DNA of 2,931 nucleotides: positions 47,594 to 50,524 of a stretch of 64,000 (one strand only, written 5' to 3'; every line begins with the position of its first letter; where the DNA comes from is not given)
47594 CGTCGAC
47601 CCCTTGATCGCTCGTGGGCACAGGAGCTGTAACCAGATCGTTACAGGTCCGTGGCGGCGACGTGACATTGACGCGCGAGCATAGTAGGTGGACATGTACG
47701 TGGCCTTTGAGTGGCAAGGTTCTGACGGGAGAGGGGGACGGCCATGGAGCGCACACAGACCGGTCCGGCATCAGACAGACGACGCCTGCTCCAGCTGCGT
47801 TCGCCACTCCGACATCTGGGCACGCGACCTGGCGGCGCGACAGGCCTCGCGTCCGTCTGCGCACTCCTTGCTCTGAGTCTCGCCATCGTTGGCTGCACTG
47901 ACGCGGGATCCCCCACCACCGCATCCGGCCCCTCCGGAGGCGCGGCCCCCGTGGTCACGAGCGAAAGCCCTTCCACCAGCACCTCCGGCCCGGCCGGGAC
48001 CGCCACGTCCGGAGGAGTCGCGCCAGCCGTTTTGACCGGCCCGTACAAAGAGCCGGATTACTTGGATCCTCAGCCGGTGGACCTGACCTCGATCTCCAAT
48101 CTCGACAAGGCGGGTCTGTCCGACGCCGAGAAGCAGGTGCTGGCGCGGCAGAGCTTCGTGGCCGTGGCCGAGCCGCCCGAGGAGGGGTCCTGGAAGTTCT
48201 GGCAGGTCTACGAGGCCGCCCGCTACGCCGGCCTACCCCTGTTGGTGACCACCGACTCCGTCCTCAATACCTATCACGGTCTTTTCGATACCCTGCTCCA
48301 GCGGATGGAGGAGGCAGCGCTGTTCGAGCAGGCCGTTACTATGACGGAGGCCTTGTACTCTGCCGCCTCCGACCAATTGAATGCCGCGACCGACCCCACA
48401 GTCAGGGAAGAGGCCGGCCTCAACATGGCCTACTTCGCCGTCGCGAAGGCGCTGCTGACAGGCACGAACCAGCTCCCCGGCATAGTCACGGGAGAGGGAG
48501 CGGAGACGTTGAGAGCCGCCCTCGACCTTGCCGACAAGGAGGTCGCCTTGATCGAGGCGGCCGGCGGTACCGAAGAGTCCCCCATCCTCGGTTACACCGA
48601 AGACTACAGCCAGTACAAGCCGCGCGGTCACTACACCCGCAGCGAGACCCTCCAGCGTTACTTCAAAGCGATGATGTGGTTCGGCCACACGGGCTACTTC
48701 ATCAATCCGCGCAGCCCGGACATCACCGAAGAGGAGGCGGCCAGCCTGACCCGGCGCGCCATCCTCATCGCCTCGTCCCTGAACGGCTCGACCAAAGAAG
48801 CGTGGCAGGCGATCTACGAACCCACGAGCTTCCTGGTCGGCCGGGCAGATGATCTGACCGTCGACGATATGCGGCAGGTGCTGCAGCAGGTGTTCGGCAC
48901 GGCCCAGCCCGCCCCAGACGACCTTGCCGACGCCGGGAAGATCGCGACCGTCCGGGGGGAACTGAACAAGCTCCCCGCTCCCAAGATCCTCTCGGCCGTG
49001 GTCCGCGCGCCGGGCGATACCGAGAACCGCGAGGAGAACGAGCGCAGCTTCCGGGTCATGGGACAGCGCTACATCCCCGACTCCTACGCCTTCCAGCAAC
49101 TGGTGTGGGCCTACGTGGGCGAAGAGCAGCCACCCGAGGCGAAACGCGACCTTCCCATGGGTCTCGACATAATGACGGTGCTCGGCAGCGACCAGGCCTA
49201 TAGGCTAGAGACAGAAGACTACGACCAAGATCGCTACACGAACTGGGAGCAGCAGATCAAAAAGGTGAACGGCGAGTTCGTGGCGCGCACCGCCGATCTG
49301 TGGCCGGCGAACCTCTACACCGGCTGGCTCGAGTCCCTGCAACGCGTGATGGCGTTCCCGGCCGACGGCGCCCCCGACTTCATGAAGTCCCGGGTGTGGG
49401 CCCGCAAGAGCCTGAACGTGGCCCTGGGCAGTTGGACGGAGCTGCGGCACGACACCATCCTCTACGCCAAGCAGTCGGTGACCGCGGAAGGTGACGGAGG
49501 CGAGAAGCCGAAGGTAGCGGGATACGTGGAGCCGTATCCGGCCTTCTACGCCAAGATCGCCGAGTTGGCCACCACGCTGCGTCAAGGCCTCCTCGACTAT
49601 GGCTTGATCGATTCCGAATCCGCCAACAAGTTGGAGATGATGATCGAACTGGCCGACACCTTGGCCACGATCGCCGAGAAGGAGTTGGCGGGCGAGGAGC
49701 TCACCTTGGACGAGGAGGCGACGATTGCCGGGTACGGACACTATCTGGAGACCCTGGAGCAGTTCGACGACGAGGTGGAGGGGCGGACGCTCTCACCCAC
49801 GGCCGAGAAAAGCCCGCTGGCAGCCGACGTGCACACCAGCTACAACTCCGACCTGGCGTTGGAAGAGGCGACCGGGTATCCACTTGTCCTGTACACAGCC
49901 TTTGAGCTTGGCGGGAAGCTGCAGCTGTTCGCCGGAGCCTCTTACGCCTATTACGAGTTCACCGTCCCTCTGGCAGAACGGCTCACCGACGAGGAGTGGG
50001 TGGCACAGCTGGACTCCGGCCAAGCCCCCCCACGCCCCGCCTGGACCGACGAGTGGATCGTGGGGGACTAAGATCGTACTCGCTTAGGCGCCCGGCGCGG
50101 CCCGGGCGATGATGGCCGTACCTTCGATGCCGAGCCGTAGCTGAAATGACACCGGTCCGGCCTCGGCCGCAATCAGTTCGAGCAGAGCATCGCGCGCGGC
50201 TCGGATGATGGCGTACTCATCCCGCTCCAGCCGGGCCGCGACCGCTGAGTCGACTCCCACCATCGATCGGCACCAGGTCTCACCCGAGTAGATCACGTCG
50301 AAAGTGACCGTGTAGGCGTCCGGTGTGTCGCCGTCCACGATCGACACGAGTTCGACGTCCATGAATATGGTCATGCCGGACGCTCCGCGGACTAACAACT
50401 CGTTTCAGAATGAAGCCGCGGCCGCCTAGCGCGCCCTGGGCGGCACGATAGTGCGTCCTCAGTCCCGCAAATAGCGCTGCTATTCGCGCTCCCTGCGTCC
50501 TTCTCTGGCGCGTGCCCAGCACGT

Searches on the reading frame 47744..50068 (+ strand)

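Call 22: search_protein_families(library=pfam, proteins=[window:47744-50068:+])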
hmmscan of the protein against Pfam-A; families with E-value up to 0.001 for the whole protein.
window:47744-50068:+ (775 aa): 1 family
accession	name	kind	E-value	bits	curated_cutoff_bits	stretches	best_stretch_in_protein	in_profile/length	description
PF11369.13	DUF3160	-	1.4e-187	625.5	25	1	127-768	2-632/632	Protein of unknown function (DUF3160)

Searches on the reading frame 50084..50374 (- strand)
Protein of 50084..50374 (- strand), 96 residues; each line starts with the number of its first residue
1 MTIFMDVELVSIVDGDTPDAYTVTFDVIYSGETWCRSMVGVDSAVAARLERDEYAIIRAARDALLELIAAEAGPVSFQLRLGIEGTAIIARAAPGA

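Call 22: search_protein_families(library=pfam, proteins=[window:50087-50374:-])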
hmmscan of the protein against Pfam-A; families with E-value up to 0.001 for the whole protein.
window:50087-50374:- (96 aa): 0 families

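Call 65: search_protein_families(library=pfam, max_evalue=0.01, proteins=[window:50087-50374:-])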
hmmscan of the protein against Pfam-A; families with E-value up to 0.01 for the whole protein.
window:50087-50374:- (96 aa): 0 families

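Call 75: find_encoding_contigs(protein=window:50084-50374:-, flank=1500, max_places=6)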
Protein window:50084-50374:- (96 aa): no gene with exactly this product is on record in the collection.
